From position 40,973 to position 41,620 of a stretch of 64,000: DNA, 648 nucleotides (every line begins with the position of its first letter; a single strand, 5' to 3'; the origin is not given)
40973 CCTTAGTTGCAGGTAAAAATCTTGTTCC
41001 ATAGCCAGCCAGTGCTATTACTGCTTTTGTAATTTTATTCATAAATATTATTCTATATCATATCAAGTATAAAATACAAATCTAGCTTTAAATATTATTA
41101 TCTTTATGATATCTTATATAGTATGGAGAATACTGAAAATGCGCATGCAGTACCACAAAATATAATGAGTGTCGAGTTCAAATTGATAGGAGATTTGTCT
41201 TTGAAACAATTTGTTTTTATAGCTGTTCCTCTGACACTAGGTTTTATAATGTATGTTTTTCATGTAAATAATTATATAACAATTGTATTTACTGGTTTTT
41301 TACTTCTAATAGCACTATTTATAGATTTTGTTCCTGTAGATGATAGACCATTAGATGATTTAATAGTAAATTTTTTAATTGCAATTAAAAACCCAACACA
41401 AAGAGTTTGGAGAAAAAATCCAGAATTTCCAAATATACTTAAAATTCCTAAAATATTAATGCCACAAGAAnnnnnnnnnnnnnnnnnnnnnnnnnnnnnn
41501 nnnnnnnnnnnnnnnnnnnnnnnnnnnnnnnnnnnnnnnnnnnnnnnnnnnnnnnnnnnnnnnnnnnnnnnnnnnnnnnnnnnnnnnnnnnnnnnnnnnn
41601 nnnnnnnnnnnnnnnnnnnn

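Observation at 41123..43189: PrgI/VirB3-like protein fused to about 400 aa low-complexity linker, coiled coil and CarboxypepD_reg-like domain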

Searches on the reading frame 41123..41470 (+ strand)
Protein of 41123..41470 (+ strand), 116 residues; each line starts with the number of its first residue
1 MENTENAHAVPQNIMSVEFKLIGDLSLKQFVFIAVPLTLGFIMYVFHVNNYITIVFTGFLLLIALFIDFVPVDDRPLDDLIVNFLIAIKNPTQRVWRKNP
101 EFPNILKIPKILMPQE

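Call 28: search_protein_representatives(protein=window:41123-41470:+)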
Query: 116 residues. Proteins with E-value up to 0.001 (for the whole library): 1579; up to 1e-10: 644; up to 1e-30: 7. The best 150 are listed.
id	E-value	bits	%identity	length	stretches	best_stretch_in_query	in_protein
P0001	1.0e-67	241.6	100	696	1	1-116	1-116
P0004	1.5e-58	212.1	82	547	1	1-116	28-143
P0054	9.6e-51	187.0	71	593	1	1-115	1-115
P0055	9.4e-38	145.1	62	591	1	5-110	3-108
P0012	2.9e-37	143.5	62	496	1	5-110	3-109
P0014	9.9e-37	141.8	61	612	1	2-110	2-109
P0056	6.8e-33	129.4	57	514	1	2-114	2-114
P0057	1.1e-20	90.1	44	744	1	4-106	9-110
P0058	1.5e-20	89.6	43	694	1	3-106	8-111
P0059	6.6e-20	87.6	46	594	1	3-101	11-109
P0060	9.7e-20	87.1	43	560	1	4-107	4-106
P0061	1.1e-19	86.8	41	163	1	7-109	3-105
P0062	2.3e-19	85.8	45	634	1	5-106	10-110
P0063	3.5e-19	85.3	45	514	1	4-106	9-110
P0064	3.8e-19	85.1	46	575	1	4-106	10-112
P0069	8.2e-19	84.1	45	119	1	4-103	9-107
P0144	2.7e-16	75.9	40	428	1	3-100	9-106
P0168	7.3e-16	74.6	38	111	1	7-100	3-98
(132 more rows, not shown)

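Call 44: find_homologous_proteins(query=window:41123-41470:+, max_evalue=0.001)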
Query window:41123-41470:+ (116 aa): 1 proteins with E <= 0.001 among 7 candidates.
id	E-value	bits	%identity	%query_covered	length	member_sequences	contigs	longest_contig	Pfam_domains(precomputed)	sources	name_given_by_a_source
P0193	4.2e-18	83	43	84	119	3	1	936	PF12666.13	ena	-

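Call 47: search_protein_families(library=pfam, alignment_id=A3, max_evalue=0.001)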
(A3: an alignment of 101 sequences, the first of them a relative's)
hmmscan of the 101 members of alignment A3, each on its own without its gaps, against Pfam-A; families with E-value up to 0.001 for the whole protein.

A. member 1, P0144 (428 aa): 1 family
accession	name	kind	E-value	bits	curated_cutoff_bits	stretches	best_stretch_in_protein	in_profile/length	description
PF12666.12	PrgI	-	2.5e-07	31.6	27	1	15-91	1-79/91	PrgI family protein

B. families by the number of members that match (of 101 scanned): 16 families
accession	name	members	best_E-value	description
PF12666.12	PrgI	101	5.2e-12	PrgI family protein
PF13620.12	CarboxypepD_reg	70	4.5e-11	Carboxypeptidase regulatory-like domain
PF13715.12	CarbopepD_reg_2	2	4.1e-05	CarboxypepD_reg-like domain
PF17210.9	SdrD_B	2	0.00034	SdrD B-like domain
PF15035.11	Rootletin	1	6.3e-07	Ciliary rootlet component, centrosome cohesion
PF11932.13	DUF3450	1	2.3e-05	Protein of unknown function (DUF3450)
PF04899.17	MbeD_MobD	1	7.4e-05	MbeD/MobD like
PF04108.17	ATG17_like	1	0.00031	Autophagy protein ATG17-like domain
PF25541.1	TBCA_PH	1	0.00037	PH domain-containing proteins, TBCA domain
PF16640.11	Big_3_5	1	0.00039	Bacterial Ig-like domain (group 3)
PF13166.12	AAA_13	1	0.0005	AAA domain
PF14992.11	TMCO5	1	0.0006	TMCO5 family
PF03961.19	FapA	1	0.00061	Flagellar Assembly Protein A beta solenoid domain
PF09430.16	EMC7_beta-sandw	1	0.00073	ER membrane protein complex subunit 7, beta-sandwich domain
PF24423.1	OVT1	1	0.00082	Major antigen, helical domain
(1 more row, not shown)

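Call 72: search_protein_families(library=pfam, proteins=[P0069, P0168], max_evalue=0.01)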
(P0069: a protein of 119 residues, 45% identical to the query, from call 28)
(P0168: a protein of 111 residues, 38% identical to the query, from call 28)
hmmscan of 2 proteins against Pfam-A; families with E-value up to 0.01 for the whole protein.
P0069 (119 aa): 1 family
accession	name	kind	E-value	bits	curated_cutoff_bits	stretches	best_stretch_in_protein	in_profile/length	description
PF12666.12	PrgI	-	2.9e-10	41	27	1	15-99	2-90/91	PrgI family protein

P0168 (111 aa): 2 families
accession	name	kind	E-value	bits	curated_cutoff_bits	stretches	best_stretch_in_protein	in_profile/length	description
PF12666.12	PrgI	-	1.4e-10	42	27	1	5-93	1-90/91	PrgI family protein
PF04932.20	Wzy_C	-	0.0032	17.7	31.7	1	22-76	13-67/149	O-Antigen ligase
